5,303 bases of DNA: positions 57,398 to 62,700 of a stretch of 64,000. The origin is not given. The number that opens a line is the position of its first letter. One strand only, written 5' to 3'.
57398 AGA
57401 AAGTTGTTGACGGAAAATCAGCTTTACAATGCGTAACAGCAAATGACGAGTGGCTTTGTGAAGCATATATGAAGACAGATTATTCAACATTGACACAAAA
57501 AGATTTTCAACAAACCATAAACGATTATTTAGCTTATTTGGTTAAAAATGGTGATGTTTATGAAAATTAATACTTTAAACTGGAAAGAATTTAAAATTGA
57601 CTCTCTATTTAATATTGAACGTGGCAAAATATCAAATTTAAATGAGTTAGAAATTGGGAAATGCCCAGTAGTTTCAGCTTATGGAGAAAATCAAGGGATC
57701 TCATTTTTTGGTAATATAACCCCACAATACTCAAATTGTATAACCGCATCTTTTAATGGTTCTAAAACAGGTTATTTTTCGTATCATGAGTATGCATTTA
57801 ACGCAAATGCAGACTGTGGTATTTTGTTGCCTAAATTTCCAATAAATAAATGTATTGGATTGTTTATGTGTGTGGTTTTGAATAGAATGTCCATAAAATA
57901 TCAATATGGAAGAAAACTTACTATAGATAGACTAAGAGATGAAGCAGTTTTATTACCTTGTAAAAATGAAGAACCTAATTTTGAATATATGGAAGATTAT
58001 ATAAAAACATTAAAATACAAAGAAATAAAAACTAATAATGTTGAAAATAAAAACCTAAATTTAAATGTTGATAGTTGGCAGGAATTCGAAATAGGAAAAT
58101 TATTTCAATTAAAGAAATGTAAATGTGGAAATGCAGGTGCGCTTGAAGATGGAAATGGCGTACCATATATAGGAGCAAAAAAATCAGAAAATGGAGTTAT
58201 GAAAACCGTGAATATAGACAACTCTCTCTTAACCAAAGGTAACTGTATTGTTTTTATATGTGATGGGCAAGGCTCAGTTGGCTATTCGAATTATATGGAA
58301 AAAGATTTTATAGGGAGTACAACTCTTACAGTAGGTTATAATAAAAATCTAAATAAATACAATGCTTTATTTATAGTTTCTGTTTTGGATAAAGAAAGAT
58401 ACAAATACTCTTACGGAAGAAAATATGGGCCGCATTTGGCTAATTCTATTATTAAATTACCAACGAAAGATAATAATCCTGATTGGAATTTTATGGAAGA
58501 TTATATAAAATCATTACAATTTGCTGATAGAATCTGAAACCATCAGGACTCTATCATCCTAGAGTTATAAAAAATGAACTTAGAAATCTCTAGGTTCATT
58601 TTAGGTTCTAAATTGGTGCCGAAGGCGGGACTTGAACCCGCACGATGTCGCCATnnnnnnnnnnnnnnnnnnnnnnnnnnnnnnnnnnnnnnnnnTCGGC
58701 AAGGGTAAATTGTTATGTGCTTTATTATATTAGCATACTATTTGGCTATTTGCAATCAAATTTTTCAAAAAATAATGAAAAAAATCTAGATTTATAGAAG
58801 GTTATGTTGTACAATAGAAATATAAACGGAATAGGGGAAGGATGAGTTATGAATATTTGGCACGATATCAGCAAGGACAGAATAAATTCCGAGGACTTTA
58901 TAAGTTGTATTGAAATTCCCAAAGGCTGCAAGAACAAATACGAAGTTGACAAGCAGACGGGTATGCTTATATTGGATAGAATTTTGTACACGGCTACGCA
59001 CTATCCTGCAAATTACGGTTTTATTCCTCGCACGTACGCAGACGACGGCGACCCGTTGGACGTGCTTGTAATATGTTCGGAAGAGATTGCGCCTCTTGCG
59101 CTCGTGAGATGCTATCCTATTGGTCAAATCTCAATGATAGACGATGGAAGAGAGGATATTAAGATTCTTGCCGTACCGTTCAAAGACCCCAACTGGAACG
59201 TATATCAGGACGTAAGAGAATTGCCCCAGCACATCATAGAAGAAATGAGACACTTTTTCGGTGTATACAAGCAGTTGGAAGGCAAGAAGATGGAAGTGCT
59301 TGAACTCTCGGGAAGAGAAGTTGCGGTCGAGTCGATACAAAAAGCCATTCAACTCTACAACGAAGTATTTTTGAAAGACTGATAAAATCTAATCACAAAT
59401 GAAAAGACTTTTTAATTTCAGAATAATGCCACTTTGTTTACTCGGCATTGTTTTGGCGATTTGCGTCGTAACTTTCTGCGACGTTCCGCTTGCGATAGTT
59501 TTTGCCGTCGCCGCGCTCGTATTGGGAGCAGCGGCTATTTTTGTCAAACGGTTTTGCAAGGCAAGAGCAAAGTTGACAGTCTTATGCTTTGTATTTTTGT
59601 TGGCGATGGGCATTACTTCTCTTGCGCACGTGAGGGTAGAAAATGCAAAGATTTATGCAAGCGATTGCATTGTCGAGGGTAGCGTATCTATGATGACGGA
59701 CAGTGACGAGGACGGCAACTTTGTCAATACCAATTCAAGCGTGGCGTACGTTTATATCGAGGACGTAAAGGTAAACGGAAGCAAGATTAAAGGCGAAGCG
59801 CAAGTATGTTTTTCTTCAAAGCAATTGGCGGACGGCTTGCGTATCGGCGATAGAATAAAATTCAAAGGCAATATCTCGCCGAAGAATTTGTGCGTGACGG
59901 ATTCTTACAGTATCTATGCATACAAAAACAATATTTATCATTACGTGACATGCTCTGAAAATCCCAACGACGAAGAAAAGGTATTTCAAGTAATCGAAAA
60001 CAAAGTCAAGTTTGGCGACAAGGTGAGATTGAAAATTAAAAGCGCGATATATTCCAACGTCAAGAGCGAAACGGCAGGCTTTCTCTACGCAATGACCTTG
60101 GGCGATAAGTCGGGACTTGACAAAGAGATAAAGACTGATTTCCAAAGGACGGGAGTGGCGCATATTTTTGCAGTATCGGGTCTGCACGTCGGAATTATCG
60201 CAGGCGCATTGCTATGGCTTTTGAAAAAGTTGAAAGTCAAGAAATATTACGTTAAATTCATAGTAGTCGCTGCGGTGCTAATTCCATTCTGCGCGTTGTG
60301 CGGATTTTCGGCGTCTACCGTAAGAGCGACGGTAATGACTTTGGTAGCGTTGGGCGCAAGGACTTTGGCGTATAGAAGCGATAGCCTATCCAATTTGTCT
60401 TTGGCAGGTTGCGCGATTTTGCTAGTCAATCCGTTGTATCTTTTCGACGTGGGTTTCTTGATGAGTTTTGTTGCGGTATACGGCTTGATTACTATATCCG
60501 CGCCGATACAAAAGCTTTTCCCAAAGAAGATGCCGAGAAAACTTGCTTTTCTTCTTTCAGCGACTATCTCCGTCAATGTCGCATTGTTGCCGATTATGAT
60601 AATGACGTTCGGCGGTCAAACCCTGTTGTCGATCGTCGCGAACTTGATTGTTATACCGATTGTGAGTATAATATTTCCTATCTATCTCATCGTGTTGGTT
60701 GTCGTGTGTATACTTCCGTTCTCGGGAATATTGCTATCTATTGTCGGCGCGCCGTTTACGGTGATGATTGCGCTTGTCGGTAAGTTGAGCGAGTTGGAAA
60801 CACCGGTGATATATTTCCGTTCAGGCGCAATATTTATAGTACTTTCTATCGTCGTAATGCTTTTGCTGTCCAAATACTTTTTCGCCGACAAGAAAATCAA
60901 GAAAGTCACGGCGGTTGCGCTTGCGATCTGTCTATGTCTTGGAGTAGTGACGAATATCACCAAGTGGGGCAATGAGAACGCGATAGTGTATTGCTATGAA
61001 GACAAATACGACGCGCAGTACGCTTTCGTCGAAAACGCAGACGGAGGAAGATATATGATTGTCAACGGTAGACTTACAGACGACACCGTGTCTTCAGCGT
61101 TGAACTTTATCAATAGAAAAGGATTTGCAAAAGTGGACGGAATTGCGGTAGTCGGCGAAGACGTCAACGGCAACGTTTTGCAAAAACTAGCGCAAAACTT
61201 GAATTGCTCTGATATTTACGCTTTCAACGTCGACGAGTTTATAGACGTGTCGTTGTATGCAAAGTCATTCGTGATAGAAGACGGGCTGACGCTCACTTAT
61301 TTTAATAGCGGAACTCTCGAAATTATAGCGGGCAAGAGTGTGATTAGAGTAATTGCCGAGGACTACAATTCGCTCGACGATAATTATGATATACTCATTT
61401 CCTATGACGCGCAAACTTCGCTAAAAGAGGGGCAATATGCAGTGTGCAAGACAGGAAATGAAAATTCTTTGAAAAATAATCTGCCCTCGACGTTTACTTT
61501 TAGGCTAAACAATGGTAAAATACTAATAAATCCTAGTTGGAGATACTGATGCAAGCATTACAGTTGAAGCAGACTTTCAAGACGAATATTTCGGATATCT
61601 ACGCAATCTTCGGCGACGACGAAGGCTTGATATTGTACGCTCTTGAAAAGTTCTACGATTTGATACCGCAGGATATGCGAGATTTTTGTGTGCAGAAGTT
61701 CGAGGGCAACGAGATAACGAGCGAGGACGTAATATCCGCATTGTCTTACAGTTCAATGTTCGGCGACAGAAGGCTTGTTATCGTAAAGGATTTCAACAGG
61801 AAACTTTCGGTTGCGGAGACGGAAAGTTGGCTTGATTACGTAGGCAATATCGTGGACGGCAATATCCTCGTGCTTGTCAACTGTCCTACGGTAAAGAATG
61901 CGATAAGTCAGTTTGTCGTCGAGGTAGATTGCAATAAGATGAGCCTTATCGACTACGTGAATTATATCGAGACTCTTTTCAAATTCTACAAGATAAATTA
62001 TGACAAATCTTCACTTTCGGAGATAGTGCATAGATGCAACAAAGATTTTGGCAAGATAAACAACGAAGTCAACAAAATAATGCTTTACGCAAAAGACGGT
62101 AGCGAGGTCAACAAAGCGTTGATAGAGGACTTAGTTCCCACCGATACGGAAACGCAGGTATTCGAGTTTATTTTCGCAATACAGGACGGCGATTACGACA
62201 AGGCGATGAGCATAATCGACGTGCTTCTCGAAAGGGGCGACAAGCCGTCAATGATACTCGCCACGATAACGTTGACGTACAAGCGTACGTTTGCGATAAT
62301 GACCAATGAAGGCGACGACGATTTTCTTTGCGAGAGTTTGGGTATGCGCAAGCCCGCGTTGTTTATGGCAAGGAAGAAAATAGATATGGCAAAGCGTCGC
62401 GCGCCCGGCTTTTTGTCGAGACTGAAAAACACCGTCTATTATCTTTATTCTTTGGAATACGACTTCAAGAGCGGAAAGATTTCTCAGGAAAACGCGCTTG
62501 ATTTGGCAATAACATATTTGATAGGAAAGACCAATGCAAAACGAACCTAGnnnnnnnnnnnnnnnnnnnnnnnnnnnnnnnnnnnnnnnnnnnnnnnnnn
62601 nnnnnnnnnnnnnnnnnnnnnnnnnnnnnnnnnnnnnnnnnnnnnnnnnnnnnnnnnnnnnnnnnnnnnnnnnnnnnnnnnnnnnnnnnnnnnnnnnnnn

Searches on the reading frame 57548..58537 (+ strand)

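Call 15: search_protein_families(library=pfam, proteins=[window:57548-58537:+], max_evalue=0.01)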
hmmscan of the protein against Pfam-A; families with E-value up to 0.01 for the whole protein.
window:57548-58537:+ (329 aa): 1 family
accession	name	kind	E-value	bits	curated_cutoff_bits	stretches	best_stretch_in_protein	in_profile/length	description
PF01420.25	Methylase_S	-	1.2e-24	87.8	22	2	176-321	3-154/168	Type I restriction modification DNA specificity domain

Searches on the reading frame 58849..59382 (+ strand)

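Call 15: search_protein_families(library=pfam, proteins=[window:58849-59382:+], max_evalue=0.01)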
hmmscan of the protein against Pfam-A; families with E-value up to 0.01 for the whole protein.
window:58849-59382:+ (177 aa): 1 family
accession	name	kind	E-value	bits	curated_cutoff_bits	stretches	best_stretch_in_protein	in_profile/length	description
PF00719.24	Pyrophosphatase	-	7.2e-58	195.2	23.5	1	20-170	2-152/153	Inorganic pyrophosphatase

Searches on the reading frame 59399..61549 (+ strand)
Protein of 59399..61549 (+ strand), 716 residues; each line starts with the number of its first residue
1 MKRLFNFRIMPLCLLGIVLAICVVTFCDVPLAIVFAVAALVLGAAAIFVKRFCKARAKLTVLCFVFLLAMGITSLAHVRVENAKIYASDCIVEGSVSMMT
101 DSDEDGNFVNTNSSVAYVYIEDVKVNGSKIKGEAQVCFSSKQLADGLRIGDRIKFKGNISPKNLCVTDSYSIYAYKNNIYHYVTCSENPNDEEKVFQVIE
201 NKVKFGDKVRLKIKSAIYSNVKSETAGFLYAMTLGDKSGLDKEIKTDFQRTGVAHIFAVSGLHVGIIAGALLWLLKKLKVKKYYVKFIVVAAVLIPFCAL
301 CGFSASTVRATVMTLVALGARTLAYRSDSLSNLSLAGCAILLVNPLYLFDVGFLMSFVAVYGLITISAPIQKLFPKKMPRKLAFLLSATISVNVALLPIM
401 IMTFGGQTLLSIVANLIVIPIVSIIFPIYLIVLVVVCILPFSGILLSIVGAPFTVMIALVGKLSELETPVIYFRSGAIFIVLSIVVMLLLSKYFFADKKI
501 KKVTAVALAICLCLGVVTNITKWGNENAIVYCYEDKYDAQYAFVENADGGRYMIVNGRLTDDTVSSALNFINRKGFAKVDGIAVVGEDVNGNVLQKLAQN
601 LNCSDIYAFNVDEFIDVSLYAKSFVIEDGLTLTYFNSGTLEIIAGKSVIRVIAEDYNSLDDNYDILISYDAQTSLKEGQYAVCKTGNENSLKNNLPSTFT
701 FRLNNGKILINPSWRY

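Call 15: search_protein_families(library=pfam, proteins=[window:59399-61549:+], max_evalue=0.01)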
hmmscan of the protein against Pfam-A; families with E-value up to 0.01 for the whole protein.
window:59399-61549:+ (716 aa): 2 families
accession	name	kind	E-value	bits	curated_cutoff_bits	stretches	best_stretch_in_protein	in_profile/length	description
PF03772.21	Competence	-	2.1e-57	195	23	1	232-490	1-262/270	Competence protein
PF13567.11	DUF4131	-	3.2e-06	27.4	31.6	1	29-161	3-132/165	Domain of unknown function (DUF4131)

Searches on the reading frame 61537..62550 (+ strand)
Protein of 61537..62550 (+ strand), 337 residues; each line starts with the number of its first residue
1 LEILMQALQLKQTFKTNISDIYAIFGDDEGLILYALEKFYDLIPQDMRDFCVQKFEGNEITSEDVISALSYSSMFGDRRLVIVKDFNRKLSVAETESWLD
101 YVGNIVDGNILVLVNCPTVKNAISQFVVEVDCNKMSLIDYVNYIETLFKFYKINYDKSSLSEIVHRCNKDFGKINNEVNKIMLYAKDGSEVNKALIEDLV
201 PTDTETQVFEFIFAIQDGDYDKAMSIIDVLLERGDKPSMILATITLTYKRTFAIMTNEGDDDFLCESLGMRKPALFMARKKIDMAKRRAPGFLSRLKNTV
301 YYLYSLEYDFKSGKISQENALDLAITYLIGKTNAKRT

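Call 15: search_protein_families(library=pfam, proteins=[window:61537-62550:+], max_evalue=0.01)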
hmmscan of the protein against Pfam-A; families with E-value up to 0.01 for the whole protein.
window:61537-62550:+ (337 aa): 2 families
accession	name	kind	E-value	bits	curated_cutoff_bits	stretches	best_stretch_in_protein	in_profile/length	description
PF06144.19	DNA_pol3_delta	-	2.3e-08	34.5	21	1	22-114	1-99/124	DNA polymerase III, delta subunit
PF21694.2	DNA_pol3_delta_C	-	2.8e-07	31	27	1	205-326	1-119/121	DNA polymerase III delta subunit, C-terminal domain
